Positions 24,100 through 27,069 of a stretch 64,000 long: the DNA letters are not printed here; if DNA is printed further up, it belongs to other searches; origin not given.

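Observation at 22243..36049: One promoter-to-end array couples a periplasmic Mo enzyme directly to a terminal oxidase with no quinone-reactive module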

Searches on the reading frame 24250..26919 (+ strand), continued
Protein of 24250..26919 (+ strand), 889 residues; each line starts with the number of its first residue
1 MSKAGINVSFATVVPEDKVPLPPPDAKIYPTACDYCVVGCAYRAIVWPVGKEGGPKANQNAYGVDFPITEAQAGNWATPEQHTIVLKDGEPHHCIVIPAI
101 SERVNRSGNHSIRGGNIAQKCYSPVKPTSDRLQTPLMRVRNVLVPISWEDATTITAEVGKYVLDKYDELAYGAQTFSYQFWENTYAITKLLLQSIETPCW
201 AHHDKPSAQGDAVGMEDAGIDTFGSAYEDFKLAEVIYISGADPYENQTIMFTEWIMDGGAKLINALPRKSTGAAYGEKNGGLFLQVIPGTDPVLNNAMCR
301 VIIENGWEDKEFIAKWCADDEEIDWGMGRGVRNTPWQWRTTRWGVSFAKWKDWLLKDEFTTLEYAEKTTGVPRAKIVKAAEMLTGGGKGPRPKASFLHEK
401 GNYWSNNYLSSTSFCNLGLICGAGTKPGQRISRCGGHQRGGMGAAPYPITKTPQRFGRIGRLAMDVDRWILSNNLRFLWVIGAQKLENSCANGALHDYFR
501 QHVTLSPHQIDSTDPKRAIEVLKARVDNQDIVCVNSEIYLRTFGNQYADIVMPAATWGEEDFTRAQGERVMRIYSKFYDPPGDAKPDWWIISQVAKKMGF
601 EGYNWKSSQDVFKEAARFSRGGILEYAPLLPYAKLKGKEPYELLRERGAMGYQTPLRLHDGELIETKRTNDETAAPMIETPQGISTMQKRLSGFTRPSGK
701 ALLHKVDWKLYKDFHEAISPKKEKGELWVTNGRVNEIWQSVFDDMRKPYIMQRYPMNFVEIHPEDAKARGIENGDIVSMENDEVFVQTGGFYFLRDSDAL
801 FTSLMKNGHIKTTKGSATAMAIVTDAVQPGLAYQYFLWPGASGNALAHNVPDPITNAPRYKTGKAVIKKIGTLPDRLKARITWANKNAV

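Call 51: get_annotated_region(hit=H13, flank=4000)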
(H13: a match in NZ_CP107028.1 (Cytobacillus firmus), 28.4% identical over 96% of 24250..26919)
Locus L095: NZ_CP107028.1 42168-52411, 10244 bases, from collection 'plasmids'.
description: Cytobacillus firmus strain M7 plasmid p1, complete sequence
organism: Cytobacillus firmus (NCBI taxid 1399)
taxonomy: Bacteria; Bacillota; Bacilli; Bacillales; Bacillaceae; Cytobacillus; Cytobacillus firmus
host: -; source: whole organism,soil; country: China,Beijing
typing (MOB-suite, as given by PLSDB): non-mobilizable
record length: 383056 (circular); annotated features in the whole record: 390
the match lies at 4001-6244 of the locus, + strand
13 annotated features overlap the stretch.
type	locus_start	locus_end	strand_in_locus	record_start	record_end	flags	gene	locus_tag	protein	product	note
CDS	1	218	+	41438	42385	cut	pstC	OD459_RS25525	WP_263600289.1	phosphate ABC transporter permease subunit PstC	-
CDS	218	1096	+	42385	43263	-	pstA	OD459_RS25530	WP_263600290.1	phosphate ABC transporter permease PstA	-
CDS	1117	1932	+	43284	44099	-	pstB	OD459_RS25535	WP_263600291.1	phosphate ABC transporter ATP-binding protein PstB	-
CDS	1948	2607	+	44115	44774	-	phoU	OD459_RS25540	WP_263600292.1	phosphate signaling complex protein PhoU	GO:0051049 - regulation of transport [Evidence IEA]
CDS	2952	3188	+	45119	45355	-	-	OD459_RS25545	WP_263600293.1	hypothetical protein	-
CDS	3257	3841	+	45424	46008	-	-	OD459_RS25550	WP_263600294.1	arsenate reductase (azurin) small subunit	-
CDS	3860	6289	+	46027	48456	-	-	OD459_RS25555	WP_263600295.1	molybdopterin-dependent oxidoreductase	-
CDS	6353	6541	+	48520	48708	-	-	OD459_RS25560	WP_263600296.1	twin-arginine translocase TatA/TatE family subunit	-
CDS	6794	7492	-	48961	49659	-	-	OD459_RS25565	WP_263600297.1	response regulator transcription factor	GO:0000160 - phosphorelay signal transduction system [Evidence IEA]; GO:0006355 - regulation of DNA-templated ...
CDS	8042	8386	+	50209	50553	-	-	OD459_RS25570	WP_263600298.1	metalloregulator ArsR/SmtB family transcription factor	GO:0006355 - regulation of DNA-templated transcription [Evidence IEA]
CDS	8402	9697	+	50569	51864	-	-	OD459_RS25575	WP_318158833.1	arsenic transporter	GO:0046685 - response to arsenic-containing substance [Evidence IEA]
CDS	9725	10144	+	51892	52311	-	arsC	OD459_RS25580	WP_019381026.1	arsenate reductase (thioredoxin)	-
CDS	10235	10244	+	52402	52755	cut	arsD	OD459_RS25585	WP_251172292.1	arsenite efflux transporter metallochaperone ArsD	-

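Call 56: search_protein_families(library=pfam, proteins=[L003:15428-16129:+, L003:16190-17599:+, L003:17720-18124:+, L003:18298-19356:+, L003:19402-20331:+, L003:3461-6616:+, L003:6619-7272:+, L003:7457-7891:+, L015:15847-16344:+, L008:7153-8049:+], max_evalue=0.001)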
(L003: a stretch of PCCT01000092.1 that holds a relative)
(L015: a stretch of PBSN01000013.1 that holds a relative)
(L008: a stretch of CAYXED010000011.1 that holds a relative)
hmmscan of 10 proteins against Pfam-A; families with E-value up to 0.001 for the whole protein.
L003:15428-16129:+ (233 aa): 0 families

L003:16190-17599:+ (469 aa): 2 families
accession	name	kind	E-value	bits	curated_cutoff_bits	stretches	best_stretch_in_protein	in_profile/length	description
PF13483.12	Lactamase_B_3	-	4.1e-10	40.3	24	1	5-215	3-158/160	Beta-lactamase superfamily domain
PF12706.13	Lactamase_B_2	-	0.00043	20.4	27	1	45-165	24-152/200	Beta-lactamase superfamily domain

L003:17720-18124:+ (134 aa): 1 family
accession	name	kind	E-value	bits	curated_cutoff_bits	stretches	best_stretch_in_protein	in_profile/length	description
PF01814.28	Hemerythrin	-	2.2e-15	57.7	25.3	1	13-131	3-125/127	Hemerythrin HHE cation binding domain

L003:18298-19356:+ (352 aa): 10 families
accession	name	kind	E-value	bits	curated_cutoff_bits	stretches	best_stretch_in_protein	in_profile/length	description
PF23598.1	LRR_14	-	1.3e-47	162.7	40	4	156-258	42-144/353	Leucine-rich repeat region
PF13855.12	LRR_8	-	4.1e-40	135.8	27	6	161-219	1-61/61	Leucine rich repeat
PF12799.13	LRR_4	-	6.4e-38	128.4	27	6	254-291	2-39/44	Leucine Rich repeats (2 copies)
PF00560.39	LRR_1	-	5.1e-28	91.6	20.6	0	162-183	1-23/23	Leucine Rich Repeat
PF25019.1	LRR_R13L1-DRL21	-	8.3e-11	42.3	27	0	9-77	57-125/127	R13L1/DRL21 LRRs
PF23211.1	LRR_LRWD1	-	1.2e-10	41.9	28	1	162-241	17-97/190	Leucine-rich repeat and WD repeat-containing protein 1, LRR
PF17126.11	RsmF_methylt_CI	-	4e-05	24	27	0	72-100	12-40/61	RsmF rRNA methyltransferase first C-terminal domain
PF24758.1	LRR_At5g56370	-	5.5e-05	23.4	27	0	206-262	13-70/227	FBD-associated F-box protein At5g56370, LRR repeats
PF23286.1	LRR_13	-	8e-05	22.9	30.1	0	161-231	130-201/210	Disease resistance protein RPS4B-like, leucine-rich repeats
PF24048.1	LRR_NXF1-5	-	0.00091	19.3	30.5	0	201-265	51-116/142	NXF1/2/3/5 leucine-rich repeat domain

L003:19402-20331:+ (309 aa): 1 family
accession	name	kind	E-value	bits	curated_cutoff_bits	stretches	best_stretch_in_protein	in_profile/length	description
PF03781.23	FGE-sulfatase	-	1.1e-52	179.7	23.3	1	59-302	3-254/255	Sulfatase-modifying factor enzyme 1-like domain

L003:3461-6616:+ (1051 aa): 13 families
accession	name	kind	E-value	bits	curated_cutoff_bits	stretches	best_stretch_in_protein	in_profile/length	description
PF13426.13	PAS_9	-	2.3e-35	121.4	27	2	545-647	1-102/103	PAS domain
PF00989.32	PAS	-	3.5e-34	117.7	22.6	2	413-524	3-113/113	PAS fold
PF08448.16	PAS_4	-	2.3e-18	66.9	23.1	2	417-529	1-110/110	PAS fold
PF07730.19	HisKA_3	-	5.1e-15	56.2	24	1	853-920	1-68/68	Histidine kinase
PF13188.13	PAS_8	-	5.5e-13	48.7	21.8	2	412-464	2-51/65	PAS domain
PF13185.12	GAF_2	-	2.4e-12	47.6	28.6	1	679-821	4-133/136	GAF domain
PF08447.18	PAS_3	-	6.5e-12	46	25.6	1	558-641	2-87/89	PAS fold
PF02518.31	HATPase_c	-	6.7e-12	46.3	26.4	1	961-1049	4-108/111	Histidine kinase-, DNA gyrase B-, and HSP90-like ATPase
PF24820.1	Diguanyl_cycl_sensor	-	2.8e-09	37.3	28.1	1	417-523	2-109/109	Diguanylate cyclase-like sensor domain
PF01590.32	GAF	-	4.6e-08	34.1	22.4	1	679-820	2-130/133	GAF domain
PF14215.12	bHLH-MYC_N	-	6.7e-06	27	30.2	1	727-809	95-174/181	bHLH-MYC and R2R3-MYB transcription factors N-terminal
PF02743.24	dCache_1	-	0.00058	19.9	45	0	69-267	5-183/240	Cache domain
PF13589.12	HATPase_c_3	-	0.00075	20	25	0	967-1015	7-53/137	Histidine kinase-, DNA gyrase B-, and HSP90-like ATPase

L003:6619-7272:+ (217 aa): 2 families
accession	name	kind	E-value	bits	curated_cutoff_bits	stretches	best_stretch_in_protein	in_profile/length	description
PF00072.30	Response_reg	-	1.5e-27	96.4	30.2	1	12-124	1-111/111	Response regulator receiver domain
PF00196.25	GerE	-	3.1e-16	59.2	23.5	1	155-210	2-57/57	Bacterial regulatory proteins, luxR family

L003:7457-7891:+ (144 aa): 1 family
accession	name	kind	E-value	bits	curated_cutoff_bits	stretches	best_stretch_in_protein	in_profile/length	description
PF00072.30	Response_reg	-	1.9e-20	73.5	30.2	1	19-127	1-107/111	Response regulator receiver domain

L015:15847-16344:+ (165 aa): 0 families

L008:7153-8049:+ (298 aa): 1 family
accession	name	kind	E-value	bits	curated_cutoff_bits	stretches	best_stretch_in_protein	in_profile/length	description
PF03781.23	FGE-sulfatase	-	2.7e-58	198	23.3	1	75-295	16-255/255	Sulfatase-modifying factor enzyme 1-like domain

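Call 64: find_encoding_contigs(protein=P0004, flank=10000, max_places=2)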
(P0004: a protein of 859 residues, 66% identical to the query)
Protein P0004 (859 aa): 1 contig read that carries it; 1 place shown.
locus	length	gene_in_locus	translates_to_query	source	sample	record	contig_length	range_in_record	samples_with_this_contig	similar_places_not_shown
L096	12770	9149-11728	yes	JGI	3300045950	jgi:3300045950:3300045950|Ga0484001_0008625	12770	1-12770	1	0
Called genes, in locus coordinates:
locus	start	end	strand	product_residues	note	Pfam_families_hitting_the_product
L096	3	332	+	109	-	?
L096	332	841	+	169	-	-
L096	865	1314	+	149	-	-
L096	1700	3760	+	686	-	PF02743:dCache_1, PF00672:HAMP, PF00512:HisKA, PF02518:HATPase_c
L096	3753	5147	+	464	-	PF00072:Response_reg, PF00158:Sigma54_activat, PF14532:Sigma54_activ_2, PF07728:AAA_5 (weak), PF25601:AAA_lid_14, PF02954:HTH_8 (faint)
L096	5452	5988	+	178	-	PF00072:Response_reg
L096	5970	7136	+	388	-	PF16930:Porin_5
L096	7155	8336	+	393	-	PF03150:CCP_MauG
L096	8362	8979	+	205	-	PF00355:Rieske (weak)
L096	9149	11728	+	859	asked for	PF18465:Rieske_3, PF00384:Molybdopterin, PF01568:Molydop_binding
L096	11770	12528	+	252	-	-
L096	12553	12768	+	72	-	?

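Call 65: find_encoding_contigs(protein=P0003, flank=10000, max_places=2)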
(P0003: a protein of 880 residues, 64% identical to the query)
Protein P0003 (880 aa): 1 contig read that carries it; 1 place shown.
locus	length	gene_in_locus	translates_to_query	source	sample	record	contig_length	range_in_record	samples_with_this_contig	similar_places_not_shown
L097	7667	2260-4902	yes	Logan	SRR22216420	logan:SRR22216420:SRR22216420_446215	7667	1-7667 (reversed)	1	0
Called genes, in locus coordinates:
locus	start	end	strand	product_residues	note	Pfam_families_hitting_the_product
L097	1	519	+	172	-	?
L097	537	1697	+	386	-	PF00034:Cytochrom_C (faint), PF03150:CCP_MauG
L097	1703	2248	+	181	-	PF00355:Rieske (weak)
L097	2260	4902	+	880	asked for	PF18465:Rieske_3, PF00384:Molybdopterin, PF01568:Molydop_binding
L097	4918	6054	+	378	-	PF03150:CCP_MauG, PF00034:Cytochrom_C (faint)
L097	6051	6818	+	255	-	PF13442:Cytochrome_CBB3, PF00034:Cytochrom_C (weak), PF13442:Cytochrome_CBB3, PF00034:Cytochrom_C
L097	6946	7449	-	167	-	-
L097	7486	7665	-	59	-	?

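Call 68: search_protein_families(library=ncbifam, proteins=[window:24250-26919:+, L090:8986-11664:+], max_evalue=0.001)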
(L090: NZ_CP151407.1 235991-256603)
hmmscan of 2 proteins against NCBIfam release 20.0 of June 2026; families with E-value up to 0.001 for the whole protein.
window:24250-26919:+ (889 aa): 19 families
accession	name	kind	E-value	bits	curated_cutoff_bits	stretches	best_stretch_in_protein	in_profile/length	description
TIGR02693.1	arsenite_ox_L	equivalog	5.2e-124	415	359.05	2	263-783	270-751/806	arsenate reductase (azurin) large subunit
TIGR01591.1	Fdh-alpha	equivalog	5.8e-59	199.8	666.25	4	122-323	45-244/672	formate dehydrogenase subunit alpha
NF047855.1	AssmNtatRedNasC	equivalog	5.4e-31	107.6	1100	3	128-323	74-269/708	assimilatory nitrate reductase catalytic subunit NasC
NF010055.0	PRK13532.1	equivalog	6.7e-24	84.2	904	3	127-383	93-361/830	nitrate reductase catalytic subunit NapA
TIGR02166.1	dmsA_ynfE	subfamily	3.5e-22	78.3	777.7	2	112-381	90-352/794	DMSO/selenate family reductase complex A subunit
TIGR01706.1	NAPA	equivalog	7.4e-21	74.1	930.55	3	712-782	701-771/830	periplasmic nitrate reductase subunit alpha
NF041323.1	Nitr_red_NasA_Halo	equivalog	8.6e-19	67.5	1000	2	109-318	28-237/673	assimilatory nitrate reductase NasA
NF012032.0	PRK15488.1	equivalog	1.1e-15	56.7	694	2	526-782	454-691/759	thiosulfate reductase PhsA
TIGR01553.1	formate-DH-alph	equivalog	4e-15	54.7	814.2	2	704-868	863-1008/1009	formate dehydrogenase-N subunit alpha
TIGR03479.1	DMSO_red_II_alp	subfamily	9e-12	43.9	984.75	1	544-599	588-644/913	molybdopterin-dependent oxidoreductase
TIGR00509.1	bisC_fam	subfamily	5.2e-11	41.5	1017.55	0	526-601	437-513/772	molybdopterin guanine dinucleotide-containing S/N-oxide reductase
NF041885.1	selenate_YnfE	exception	8.7e-08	30.4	1675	0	259-382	251-360/805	selenate/tellurate reductase subunit YnfE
NF011566.1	PRK14990.1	exception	3.1e-06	25.5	1600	1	112-382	105-373/814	dimethylsulfoxide reductase subunit A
TIGR02164.1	torA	equivalog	1.4e-05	23.4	1465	0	745-788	699-740/824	trimethylamine-N-oxide reductase TorA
NF005895.0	PRK07860.1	equivalog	1.4e-05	23.3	802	0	128-293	288-450/811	NADH-quinone oxidoreductase subunit G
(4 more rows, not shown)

L090:8986-11664:+ (892 aa): 20 families
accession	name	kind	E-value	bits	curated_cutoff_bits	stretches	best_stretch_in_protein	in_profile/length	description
TIGR02693.1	arsenite_ox_L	equivalog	3.3e-127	425.6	359.05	1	13-785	2-751/806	arsenate reductase (azurin) large subunit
TIGR01591.1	Fdh-alpha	equivalog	5.2e-45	153.7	666.25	3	122-314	50-240/672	formate dehydrogenase subunit alpha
NF047855.1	AssmNtatRedNasC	equivalog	1.9e-34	119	1100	3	122-317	74-268/708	assimilatory nitrate reductase catalytic subunit NasC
NF010055.0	PRK13532.1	equivalog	7.7e-31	107.1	904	2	92-598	71-572/830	nitrate reductase catalytic subunit NapA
TIGR01706.1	NAPA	equivalog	6.6e-26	90.9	930.55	2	92-600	71-574/830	periplasmic nitrate reductase subunit alpha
TIGR02166.1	dmsA_ynfE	subfamily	6.9e-23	80.6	777.7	1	106-384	90-358/794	DMSO/selenate family reductase complex A subunit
NF041323.1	Nitr_red_NasA_Halo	equivalog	1.8e-18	66.4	1000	2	103-311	28-235/673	assimilatory nitrate reductase NasA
NF012032.0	PRK15488.1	equivalog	6.2e-18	64.2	694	2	123-313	96-282/759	thiosulfate reductase PhsA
TIGR03479.1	DMSO_red_II_alp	subfamily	5.7e-13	47.8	984.75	1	114-308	109-303/913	molybdopterin-dependent oxidoreductase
NF041885.1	selenate_YnfE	exception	1.2e-11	43.2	1675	1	100-313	84-307/805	selenate/tellurate reductase subunit YnfE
TIGR00509.1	bisC_fam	subfamily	8.7e-11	40.8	1017.55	0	252-312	203-259/772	molybdopterin guanine dinucleotide-containing S/N-oxide reductase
NF041884.1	selenate_YnfF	exception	2.3e-10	39.1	1650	1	102-312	83-299/798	selenate/tellurate reductase subunit YnfF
NF011566.1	PRK14990.1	exception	9.2e-09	33.8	1600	1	106-313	105-320/814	dimethylsulfoxide reductase subunit A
NF005895.0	PRK07860.1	equivalog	1.4e-07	30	802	0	121-289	287-451/811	NADH-quinone oxidoreductase subunit G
TIGR01973.1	NuoG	equivalog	1.8e-07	30.4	470.05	1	122-245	266-381/606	NADH-quinone oxidoreductase subunit NuoG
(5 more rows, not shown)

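Call 82: search_protein_families(library=pfam, proteins=[L019:15625-17127:+, L021:14229-15941:+, L067:15916-17481:+, L055:14151-15878:+, L017:3578-5215:-, L010:7336-9783:+, L053:19362-21239:+, L056:7429-9741:-, L041:14935-17796:-, L028:12664-13671:+], max_evalue=0.00001)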
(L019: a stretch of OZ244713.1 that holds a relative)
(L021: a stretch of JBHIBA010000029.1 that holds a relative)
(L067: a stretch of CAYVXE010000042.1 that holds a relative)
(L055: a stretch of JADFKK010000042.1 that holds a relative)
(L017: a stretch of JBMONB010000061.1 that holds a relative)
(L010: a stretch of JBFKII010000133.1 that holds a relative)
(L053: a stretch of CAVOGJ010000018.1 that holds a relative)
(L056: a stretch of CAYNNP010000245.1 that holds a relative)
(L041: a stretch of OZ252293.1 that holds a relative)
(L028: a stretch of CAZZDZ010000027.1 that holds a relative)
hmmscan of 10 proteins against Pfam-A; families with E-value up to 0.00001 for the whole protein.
L019:15625-17127:+ (501 aa): 2 families
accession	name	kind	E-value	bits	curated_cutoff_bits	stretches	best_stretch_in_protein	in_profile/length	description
PF00033.24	Cytochrome_B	-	4.6e-42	144.4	27.2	1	67-245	11-188/189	Cytochrome b/b6/petB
PF13631.11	Cytochrom_B_N_2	-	2e-40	139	27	1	128-324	2-164/169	Cytochrome b(N-terminal)/b6/petB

L021:14229-15941:+ (571 aa): 3 families
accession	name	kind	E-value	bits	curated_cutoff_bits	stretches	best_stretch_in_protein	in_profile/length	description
PF00033.24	Cytochrome_B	-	1.2e-40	139.9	27.2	1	139-317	11-188/189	Cytochrome b/b6/petB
PF13631.11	Cytochrom_B_N_2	-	1.1e-38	133.2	27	1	200-401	2-165/169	Cytochrome b(N-terminal)/b6/petB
PF14358.11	DUF4405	-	5.4e-06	27.3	26.7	1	146-209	4-62/66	Domain of unknown function (DUF4405)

L067:15916-17481:+ (522 aa): 3 families
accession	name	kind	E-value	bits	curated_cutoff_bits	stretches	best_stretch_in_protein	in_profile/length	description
PF00033.24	Cytochrome_B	-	2.8e-35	122.3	27.2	1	67-258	10-188/189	Cytochrome b/b6/petB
PF13631.11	Cytochrom_B_N_2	-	2.6e-33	115.8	27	1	128-347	1-167/169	Cytochrome b(N-terminal)/b6/petB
PF14358.11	DUF4405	-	3.3e-06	27.9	26.7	1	77-139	6-63/66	Domain of unknown function (DUF4405)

L055:14151-15878:+ (576 aa): 0 families

L017:3578-5215:- (546 aa): 1 family
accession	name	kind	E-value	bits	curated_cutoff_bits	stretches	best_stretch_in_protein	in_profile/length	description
PF12801.12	Fer4_5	-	1.2e-08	35.3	22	1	232-269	3-39/48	4Fe-4S binding domain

L010:7336-9783:+ (816 aa): 0 families

L053:19362-21239:+ (626 aa): 1 family
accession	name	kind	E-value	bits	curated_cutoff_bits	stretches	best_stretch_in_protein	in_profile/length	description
PF02554.20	CstA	-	2.8e-132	442.7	27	1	29-553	3-557/560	Carbon starvation protein CstA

L056:7429-9741:- (771 aa): 3 families
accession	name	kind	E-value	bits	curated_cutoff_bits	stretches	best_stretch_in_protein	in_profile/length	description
PF03176.21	MMPL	-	1.5e-28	100.2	20.5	2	92-388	34-301/333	MMPL family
PF02460.24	Patched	-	2.4e-12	47.3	23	1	640-760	35-154/156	Patched SSD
PF12349.14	Sterol-sensing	-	4.7e-08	33.5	22.3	1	268-381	16-128/153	Sterol-sensing domain of SREBP cleavage-activation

L041:14935-17796:- (954 aa): 0 families

L028:12664-13671:+ (336 aa): 1 family
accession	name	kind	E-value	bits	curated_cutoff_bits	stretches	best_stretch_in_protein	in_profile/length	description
PF00892.27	EamA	-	2.2e-23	83.5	28.2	2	35-185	2-133/135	EamA-like transporter family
